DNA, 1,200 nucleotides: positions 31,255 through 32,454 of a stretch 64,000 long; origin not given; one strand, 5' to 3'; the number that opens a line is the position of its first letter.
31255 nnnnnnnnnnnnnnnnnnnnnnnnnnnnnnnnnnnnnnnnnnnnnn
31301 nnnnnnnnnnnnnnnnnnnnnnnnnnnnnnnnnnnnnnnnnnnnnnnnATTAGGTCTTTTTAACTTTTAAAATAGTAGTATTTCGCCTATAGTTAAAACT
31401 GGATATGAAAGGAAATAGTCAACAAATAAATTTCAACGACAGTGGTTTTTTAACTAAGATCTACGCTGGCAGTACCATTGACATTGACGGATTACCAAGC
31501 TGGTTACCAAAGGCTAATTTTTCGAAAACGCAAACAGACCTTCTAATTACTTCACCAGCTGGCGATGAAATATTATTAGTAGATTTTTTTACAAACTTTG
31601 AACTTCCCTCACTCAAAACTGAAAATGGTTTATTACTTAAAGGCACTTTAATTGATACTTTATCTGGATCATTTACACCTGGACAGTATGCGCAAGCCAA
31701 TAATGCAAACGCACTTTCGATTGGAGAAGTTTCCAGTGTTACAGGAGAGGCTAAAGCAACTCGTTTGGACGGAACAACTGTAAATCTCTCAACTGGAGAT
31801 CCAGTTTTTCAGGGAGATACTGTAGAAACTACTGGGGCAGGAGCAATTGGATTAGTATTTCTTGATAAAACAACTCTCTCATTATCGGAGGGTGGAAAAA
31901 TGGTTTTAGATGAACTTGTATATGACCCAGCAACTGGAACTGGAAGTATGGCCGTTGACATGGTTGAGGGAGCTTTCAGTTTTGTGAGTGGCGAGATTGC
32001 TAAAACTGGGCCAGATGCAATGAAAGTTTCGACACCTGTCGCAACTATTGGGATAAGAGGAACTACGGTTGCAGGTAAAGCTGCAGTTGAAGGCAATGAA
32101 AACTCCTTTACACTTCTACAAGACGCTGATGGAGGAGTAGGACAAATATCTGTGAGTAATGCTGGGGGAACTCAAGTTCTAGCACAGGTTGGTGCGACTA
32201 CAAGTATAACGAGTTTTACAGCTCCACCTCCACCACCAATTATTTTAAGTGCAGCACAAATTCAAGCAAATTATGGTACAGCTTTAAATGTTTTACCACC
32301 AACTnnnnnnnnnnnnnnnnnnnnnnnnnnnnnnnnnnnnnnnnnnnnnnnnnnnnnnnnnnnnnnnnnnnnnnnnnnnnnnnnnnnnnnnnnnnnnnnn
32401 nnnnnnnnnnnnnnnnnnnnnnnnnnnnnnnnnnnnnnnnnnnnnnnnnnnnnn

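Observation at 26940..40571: T1SS locus A is one co-directional block headed by a cAMP-autoregulated-type cyclase and a PDE-like gene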

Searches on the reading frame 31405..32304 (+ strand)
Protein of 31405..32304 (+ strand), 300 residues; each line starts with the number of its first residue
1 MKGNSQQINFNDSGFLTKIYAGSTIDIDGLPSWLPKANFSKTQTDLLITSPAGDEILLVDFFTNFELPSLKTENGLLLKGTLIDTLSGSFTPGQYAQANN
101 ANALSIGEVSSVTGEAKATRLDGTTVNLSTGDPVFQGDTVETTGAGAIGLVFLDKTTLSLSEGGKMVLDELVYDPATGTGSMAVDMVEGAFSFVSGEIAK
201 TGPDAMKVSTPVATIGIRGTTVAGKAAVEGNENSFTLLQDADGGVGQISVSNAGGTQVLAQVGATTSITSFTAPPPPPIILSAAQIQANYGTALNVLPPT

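Call 29: find_homologous_proteins(query=window:31405-32304:+, max_evalue=0.001)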
Query window:31405-32304:+ (300 aa): 743 proteins with E <= 0.001 among 4636 candidates; the best 120 are listed.
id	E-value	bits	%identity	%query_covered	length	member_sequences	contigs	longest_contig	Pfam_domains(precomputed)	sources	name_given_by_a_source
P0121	9.6e-183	624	99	100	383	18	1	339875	PF04773.19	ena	-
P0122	8.9e-164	562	91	100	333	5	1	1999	PF04773.19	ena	-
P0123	4.2e-144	497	80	94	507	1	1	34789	PF04773.19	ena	-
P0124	1.6e-142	492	81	94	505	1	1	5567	PF04773.19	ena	-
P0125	3.1e-141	488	79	94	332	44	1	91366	PF04773.19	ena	-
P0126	5.8e-139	480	79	94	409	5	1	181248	PF04773.19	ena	-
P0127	2.2e-138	479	78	94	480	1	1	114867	PF04773.19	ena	-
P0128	5.5e-138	477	78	94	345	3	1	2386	PF04773.19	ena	-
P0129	6.1e-138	477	74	98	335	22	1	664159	PF04773.19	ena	-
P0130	9.3e-138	477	75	96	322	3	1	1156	PF04773.19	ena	-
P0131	2.1e-137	475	75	98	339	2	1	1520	PF04773.19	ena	-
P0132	5.1e-137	474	76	97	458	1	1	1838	PF04773.19,PF13450.13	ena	-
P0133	8.0e-137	473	75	97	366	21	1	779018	PF04773.19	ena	-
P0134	9.2e-137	473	80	91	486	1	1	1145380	PF04773.19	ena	-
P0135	9.7e-137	473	80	91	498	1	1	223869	PF04773.19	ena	-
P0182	7.5e-80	287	54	81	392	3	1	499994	PF04773.19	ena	-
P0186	1.5e-74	269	52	80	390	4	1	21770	PF04773.19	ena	-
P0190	1.3e-72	263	49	89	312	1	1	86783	PF04773.19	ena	-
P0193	2.0e-71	259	53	79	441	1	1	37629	PF04773.19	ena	-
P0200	1.4e-70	256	49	89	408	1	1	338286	-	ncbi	ncbi:MAG: hypothetical protein RLP27_01890 [Rhodospirillales bacterium]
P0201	1.9e-70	256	49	89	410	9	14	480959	PF04773.19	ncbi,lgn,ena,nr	ncbi:MAG: hypothetical protein CMF68_11680 [Magnetovibrio sp.]|nr:hypothetical protein [Magnetovibri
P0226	2.8e-66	242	48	91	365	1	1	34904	PF04773.19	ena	-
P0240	5.0e-64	235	50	89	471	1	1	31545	PF04773.19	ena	-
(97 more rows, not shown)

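Call 30: find_encoding_contigs(protein=P0201, flank=10000, max_places=3)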
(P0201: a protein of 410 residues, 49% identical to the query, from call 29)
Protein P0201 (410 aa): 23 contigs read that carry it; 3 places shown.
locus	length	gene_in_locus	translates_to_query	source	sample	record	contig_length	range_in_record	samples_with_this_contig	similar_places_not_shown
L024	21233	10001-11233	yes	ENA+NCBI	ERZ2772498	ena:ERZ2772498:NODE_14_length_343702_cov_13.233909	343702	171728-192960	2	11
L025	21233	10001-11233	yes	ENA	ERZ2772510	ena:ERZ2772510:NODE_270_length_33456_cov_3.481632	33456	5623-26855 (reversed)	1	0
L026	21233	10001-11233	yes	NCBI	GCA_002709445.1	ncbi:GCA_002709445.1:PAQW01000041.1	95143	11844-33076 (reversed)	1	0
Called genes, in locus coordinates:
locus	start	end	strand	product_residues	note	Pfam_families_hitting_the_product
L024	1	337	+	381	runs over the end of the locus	PF00266:Aminotran_5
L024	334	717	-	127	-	PF00072:Response_reg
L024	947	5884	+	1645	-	PF12860:PAS_7, PF00989:PAS, PF08448:PAS_4, PF12860:PAS_7, PF08448:PAS_4, PF13426:PAS_9, PF12860:PAS_7, PF00512:HisKA, +6 more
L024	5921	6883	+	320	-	PF00072:Response_reg, PF00990:GGDEF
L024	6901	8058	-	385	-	PF02771:Acyl-CoA_dh_N, PF02770:Acyl-CoA_dh_M, PF00441:Acyl-CoA_dh_1, PF08028:Acyl-CoA_dh_2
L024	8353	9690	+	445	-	PF02321:OEP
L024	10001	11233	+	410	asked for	PF04773:FecR (weak)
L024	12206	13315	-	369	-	PF13310:Virulence_RhuM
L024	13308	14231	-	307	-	PF12760:Zn_ribbon_IS1595, PF12762:DDE_Tnp_IS1595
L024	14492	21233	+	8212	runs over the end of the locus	-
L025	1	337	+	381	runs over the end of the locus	PF00266:Aminotran_5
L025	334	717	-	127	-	PF00072:Response_reg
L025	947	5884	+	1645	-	PF12860:PAS_7, PF00989:PAS, PF08448:PAS_4, PF12860:PAS_7, PF08448:PAS_4, PF13426:PAS_9, PF12860:PAS_7, PF00512:HisKA, +6 more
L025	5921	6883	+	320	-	PF00072:Response_reg, PF00990:GGDEF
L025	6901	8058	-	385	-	PF02771:Acyl-CoA_dh_N, PF02770:Acyl-CoA_dh_M, PF00441:Acyl-CoA_dh_1, PF08028:Acyl-CoA_dh_2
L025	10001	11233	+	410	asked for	PF04773:FecR (weak)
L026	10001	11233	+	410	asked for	PF04773:FecR (weak)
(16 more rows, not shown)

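Call 31: find_encoding_contigs(protein=P0182, flank=10000, max_places=2)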
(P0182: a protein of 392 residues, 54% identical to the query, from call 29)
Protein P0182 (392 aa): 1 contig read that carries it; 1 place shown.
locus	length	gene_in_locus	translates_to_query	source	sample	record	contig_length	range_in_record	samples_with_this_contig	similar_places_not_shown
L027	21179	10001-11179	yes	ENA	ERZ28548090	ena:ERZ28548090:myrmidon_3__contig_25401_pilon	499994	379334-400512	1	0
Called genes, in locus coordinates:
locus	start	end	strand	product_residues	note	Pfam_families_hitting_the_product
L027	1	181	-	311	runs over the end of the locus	PF00892:EamA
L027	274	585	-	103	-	-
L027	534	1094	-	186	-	PF00106:adh_short, PF08659:KR (weak), PF13561:adh_short_C2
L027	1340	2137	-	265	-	PF07690:MFS_1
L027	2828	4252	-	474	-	PF01268:FTHFS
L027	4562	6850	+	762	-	PF25392:MS_channel_TM1, PF21088:MS_channel_1st, PF00924:MS_channel_2nd, PF21082:MS_channel_3rd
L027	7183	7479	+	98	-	PF01061:ABC2_membrane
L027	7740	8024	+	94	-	-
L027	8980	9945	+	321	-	PF02321:OEP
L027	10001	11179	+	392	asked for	PF04773:FecR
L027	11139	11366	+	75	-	-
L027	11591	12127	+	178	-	-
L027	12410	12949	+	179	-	-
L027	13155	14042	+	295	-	PF00353:HemolysinCabind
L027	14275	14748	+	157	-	-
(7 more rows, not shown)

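Call 32: find_encoding_contigs(protein=P0200, flank=10000, max_places=1)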
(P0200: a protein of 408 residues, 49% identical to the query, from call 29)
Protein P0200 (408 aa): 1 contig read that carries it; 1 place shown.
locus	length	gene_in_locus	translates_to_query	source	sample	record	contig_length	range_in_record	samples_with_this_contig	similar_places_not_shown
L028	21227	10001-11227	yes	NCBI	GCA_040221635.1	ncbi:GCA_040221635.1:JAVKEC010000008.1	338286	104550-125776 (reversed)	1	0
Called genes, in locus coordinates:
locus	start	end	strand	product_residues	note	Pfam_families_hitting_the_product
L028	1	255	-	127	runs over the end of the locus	PF00072:Response_reg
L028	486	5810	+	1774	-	PF02743:dCache_1, PF12860:PAS_7, PF08448:PAS_4, PF12860:PAS_7, PF08448:PAS_4, PF12860:PAS_7, PF00512:HisKA, PF02518:HATPase_c, +7 more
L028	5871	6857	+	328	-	PF00072:Response_reg, PF00990:GGDEF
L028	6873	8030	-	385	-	PF02771:Acyl-CoA_dh_N, PF02770:Acyl-CoA_dh_M, PF00441:Acyl-CoA_dh_1, PF08028:Acyl-CoA_dh_2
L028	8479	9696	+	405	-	PF02321:OEP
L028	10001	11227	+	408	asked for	-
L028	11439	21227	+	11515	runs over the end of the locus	-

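Call 33: find_encoding_contigs(protein=P0190, flank=10000, max_places=1)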
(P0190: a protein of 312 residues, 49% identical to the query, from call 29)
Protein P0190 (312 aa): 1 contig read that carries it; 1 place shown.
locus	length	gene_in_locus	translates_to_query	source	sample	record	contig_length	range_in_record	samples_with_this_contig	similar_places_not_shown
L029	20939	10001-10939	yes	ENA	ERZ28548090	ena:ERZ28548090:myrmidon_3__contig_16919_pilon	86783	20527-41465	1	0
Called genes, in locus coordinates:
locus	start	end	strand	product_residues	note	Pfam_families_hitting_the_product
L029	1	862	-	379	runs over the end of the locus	PF01266:DAO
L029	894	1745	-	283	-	PF01063:Aminotran_4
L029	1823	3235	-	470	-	PF00890:FAD_binding_2 (weak), PF01134:GIDA (faint), PF01266:DAO, PF01946:Thi4 (weak), PF07992:Pyr_redox_2, PF13450:NAD_binding_8, PF04324:Fer2_BFD (weak), PF17806:SO_alpha_A3, +3 more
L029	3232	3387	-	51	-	PF13510:Fer2_4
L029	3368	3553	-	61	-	PF13510:Fer2_4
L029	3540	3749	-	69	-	-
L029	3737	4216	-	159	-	PF01266:DAO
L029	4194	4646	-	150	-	PF01266:DAO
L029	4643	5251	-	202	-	PF01266:DAO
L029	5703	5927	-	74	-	PF01266:DAO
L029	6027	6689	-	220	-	PF06808:DctM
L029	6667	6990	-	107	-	PF06808:DctM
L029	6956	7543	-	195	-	PF06808:DctM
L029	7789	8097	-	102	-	-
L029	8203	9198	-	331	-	PF16868:NMT1_3, PF09084:NMT1 (weak)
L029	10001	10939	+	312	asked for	PF04773:FecR (weak)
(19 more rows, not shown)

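Call 34: find_encoding_contigs(protein=P0193, flank=10000, max_places=1)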
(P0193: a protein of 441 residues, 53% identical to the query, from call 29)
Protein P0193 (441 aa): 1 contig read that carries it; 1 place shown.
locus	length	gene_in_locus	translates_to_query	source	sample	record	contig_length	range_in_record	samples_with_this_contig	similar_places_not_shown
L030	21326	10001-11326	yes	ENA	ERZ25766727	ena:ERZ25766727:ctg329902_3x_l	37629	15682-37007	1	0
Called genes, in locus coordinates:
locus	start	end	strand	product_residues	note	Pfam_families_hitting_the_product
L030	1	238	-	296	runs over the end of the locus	PF03994:DUF350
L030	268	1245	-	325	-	-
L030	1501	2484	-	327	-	PF00005:ABC_tran, PF08352:oligo_HPY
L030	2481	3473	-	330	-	PF00005:ABC_tran, PF13304:AAA_21 (weak), PF08352:oligo_HPY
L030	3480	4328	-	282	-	PF00528:BPD_transp_1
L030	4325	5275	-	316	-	PF19300:BPD_transp_1_N, PF00528:BPD_transp_1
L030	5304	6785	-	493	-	PF00496:SBP_bac_5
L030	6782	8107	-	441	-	PF01546:Peptidase_M20, PF07687:M20_dimer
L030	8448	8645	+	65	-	-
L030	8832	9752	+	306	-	PF02321:OEP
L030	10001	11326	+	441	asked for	PF04773:FecR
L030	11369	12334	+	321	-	PF12760:Zn_ribbon_IS1595, PF12762:DDE_Tnp_IS1595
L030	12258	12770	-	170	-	-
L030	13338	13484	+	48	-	-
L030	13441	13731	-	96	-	-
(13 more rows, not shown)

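Call 53: predict_structure(alignment_id=A2)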
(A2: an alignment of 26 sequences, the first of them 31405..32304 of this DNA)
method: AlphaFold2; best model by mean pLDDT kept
length: 300 residues; sequences in the alignment: 26
mean_pLDDT: 83.0   pTM: 0.79
mean pLDDT of the five models: 83.0, 82.7, 82.1, 79.7, 78.6
residues with pLDDT >= 90: 102; 70-90: 156; 50-70: 24; < 50: 18
segments of 3 or more residues with pLDDT < 50: 1-7, 11-14, 96-100
pLDDT, mean of each block of 10 residues (from residue 1): 44 56 73 87 89 89 88 86 84 49 83 94 90 94 93 93 92 88 92 87 85 87 80 85 84 89 88 88 83 71
secondary structure, 60 per line:
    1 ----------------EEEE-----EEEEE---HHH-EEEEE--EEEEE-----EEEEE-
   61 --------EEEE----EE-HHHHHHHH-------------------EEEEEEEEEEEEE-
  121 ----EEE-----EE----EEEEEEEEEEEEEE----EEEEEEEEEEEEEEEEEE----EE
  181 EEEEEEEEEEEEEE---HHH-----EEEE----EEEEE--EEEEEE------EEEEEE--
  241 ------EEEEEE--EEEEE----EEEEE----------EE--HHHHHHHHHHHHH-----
elements in order: E17-20 E26-30 E38-42 E45-49 E55-59 E69-72 H80-87 E107-119 E125-127 E139-152 E157-174 E179-194 E206-209 E214-218 E221-226 E233-238 E247-252 E255-259 E264-268 H283-295

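Call 57: fold_search(model_id=the predicted structure, library=pdb)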
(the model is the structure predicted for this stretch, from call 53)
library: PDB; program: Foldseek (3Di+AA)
matches with E <= 10: 626; with E <= 0.001: 4
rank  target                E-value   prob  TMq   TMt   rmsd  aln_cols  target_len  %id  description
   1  4m0n                  1.8e-05  1.00  0.36  0.50   4.1       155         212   15  Crystal structure of a putative anti-sigma factor (BDI_1681) from Parabacteroides distasonis ATCC 8503 at 1.65 A resolut (released 2013-10-16)
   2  4m0h_B                1.9e-05  1.00  0.37  0.50   4.1       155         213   15  Crystal structure of a putative anti-sigma factor (BDI_1681) from Parabacteroides distasonis ATCC 8503 at 2.50 A resol (released 2013-10-16)
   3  6ovk_R                5.0e-05  1.00  0.36  0.50   3.4       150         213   13  Crystal Structure of the Pseudomonas capeferrum Anti-sigma Regulator PupR C-terminal Cell-surface Signaling Domain in  (released 2020-03-04)
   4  4m0h_A                5.3e-05  1.00  0.40  0.54   2.8       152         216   15  Crystal structure of a putative anti-sigma factor (BDI_1681) from Parabacteroides distasonis ATCC 8503 at 2.50 A resol (released 2013-10-16)
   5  5ix9_MODEL_1_A        1.8e-03  1.00  0.20  0.78   0.9        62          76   29  Cell surface anchoring domain (released 2017-06-28)
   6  3q7o                  2.9e-02  0.11  0.15  0.14  17.9       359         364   13  The crystal structure of BamB from the BAM complex in spacegroup P213 (released 2011-02-09)
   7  6lyq_B                5.0e-02  0.09  0.15  0.14  15.9       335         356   12  Structure of the BAM complex (released 2021-01-06)
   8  4bxr_B                6.3e-02  0.08  0.10  0.15  20.4       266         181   10  Structure of the wild-type TCP10 domain of Danio rerio CPAP in complex with a peptide of Danio rerio STIL (released 2013-09-25)
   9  9mgf_B                7.9e-02  0.06  0.14  0.13  17.8       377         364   12  beta-barrel assembly machine from Escherichia coli in a middle state of substrate assembly (released 2025-12-17)
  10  8orn_A                8.3e-02  0.06  0.09  0.14  20.2       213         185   11  Crystal structure of Xanthomonas campestris pv. campestris LolA-LolB complex (released 2023-07-05)
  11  6ske_A                8.8e-02  0.03  0.09  0.03  22.1       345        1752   11  Teneurin 2 in complex with Latrophilin 2 Lec domain (released 2020-02-12)
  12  5tz5_B                1.2e-01  0.06  0.14  0.15  19.6       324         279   10  Crystal Structure of CurK Dehydratase H996F Inactive Mutant (released 2017-01-11)
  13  8bbf_B                1.4e-01  0.03  0.10  0.05  19.9       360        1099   10  Structure of the IFT-A complex; IFT-A1 module (released 2022-12-07)
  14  3kg9_B                1.8e-01  0.06  0.14  0.15  17.1       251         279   12  Dehydratase domain from CurK module of Curacin polyketide synthase (released 2010-01-19)
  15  4bxr_A                1.9e-01  0.05  0.13  0.17  17.0       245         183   11  Structure of the wild-type TCP10 domain of Danio rerio CPAP in complex with a peptide of Danio rerio STIL (released 2013-09-25)
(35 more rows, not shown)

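Call 58: find_encoding_contigs(protein=P0226, flank=10000, max_places=1)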
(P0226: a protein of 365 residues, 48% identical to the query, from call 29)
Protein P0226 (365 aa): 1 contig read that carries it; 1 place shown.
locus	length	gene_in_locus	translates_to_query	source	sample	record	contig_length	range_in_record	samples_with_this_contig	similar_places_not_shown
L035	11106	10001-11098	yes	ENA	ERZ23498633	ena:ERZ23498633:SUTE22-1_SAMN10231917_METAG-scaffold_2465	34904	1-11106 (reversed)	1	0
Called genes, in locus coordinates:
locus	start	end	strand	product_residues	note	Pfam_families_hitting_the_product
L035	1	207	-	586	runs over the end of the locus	PF00027:cNMP_binding, PF25935:BSH_LcnD (faint), PF25973:BSH_CzcB, PF26002:Beta-barrel_AprE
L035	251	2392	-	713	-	PF00664:ABC_membrane, PF00005:ABC_tran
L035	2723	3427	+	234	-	PF00027:cNMP_binding, PF13545:HTH_Crp_2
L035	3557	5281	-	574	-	-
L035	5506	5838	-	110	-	-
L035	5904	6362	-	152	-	-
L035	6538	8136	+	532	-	PF01019:G_glu_transpept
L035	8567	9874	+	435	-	PF02321:OEP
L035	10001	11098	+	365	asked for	PF04773:FecR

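Call 59: find_encoding_contigs(protein=P0240, flank=10000, max_places=1)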
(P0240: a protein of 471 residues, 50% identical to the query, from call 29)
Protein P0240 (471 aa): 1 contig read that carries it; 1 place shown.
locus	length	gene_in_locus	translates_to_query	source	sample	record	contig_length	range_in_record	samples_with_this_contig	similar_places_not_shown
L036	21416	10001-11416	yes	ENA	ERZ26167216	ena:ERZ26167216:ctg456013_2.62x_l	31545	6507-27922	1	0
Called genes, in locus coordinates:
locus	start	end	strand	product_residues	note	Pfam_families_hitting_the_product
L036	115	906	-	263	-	PF00753:Lactamase_B, PF16123:HAGH_C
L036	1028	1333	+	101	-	PF02311:AraC_binding (faint), PF07883:Cupin_2, PF06249:EutQ (weak)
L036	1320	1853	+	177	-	PF02776:TPP_enzyme_N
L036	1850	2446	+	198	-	PF02775:TPP_enzyme_C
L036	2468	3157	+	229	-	PF02397:Bac_transf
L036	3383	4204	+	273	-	PF06707:DUF1194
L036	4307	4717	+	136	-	PF10604:Polyketide_cyc2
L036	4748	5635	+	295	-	PF09084:NMT1 (weak)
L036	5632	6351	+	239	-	PF01863:YgjP-like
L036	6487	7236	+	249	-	PF01925:TauE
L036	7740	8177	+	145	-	PF00072:Response_reg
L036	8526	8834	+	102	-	PF02321:OEP (weak)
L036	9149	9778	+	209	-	PF02321:OEP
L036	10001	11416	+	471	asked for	PF04773:FecR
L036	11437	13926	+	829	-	PF00353:HemolysinCabind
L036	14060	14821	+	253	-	PF07277:SapC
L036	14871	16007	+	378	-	-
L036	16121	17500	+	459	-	PF00664:ABC_membrane, PF00005:ABC_tran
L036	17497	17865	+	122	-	PF00005:ABC_tran (weak)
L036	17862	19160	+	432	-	PF25919:BSH_CusB (faint), PF25984:BSH_YknX (weak), PF25994:HH_AprE, PF26002:Beta-barrel_AprE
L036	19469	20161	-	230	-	PF04473:DUF553 (weak), PF06035:Peptidase_C93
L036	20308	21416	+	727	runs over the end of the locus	PF08448:PAS_4 (faint), PF13487:HD_5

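Call 60: find_encoding_contigs(protein=P0186, flank=10000, max_places=1)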
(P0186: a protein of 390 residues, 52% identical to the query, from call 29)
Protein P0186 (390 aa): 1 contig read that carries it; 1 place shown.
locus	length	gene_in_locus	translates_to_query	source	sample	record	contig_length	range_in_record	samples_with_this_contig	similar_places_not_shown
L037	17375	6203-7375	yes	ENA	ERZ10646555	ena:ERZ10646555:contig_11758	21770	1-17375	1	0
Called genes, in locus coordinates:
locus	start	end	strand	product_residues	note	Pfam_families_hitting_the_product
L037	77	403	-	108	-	-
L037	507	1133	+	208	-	PF09335:VTT_dom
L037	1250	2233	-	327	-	-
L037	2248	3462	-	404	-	PF13356:Arm-DNA-bind_3, PF22022:Phage_int_M, PF00589:Phage_integrase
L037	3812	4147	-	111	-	-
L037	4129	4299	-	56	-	-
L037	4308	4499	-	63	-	-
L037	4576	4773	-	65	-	-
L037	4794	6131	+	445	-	PF02321:OEP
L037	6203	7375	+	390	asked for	PF04773:FecR (weak)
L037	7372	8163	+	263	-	-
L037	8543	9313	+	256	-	PF00353:HemolysinCabind (faint)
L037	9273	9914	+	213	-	PF00353:HemolysinCabind (faint)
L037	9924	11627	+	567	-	PF00664:ABC_membrane, PF00005:ABC_tran, PF02463:SMC_N (faint), PF13304:AAA_21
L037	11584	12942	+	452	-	PF25984:BSH_YknX (weak), PF25994:HH_AprE, PF26002:Beta-barrel_AprE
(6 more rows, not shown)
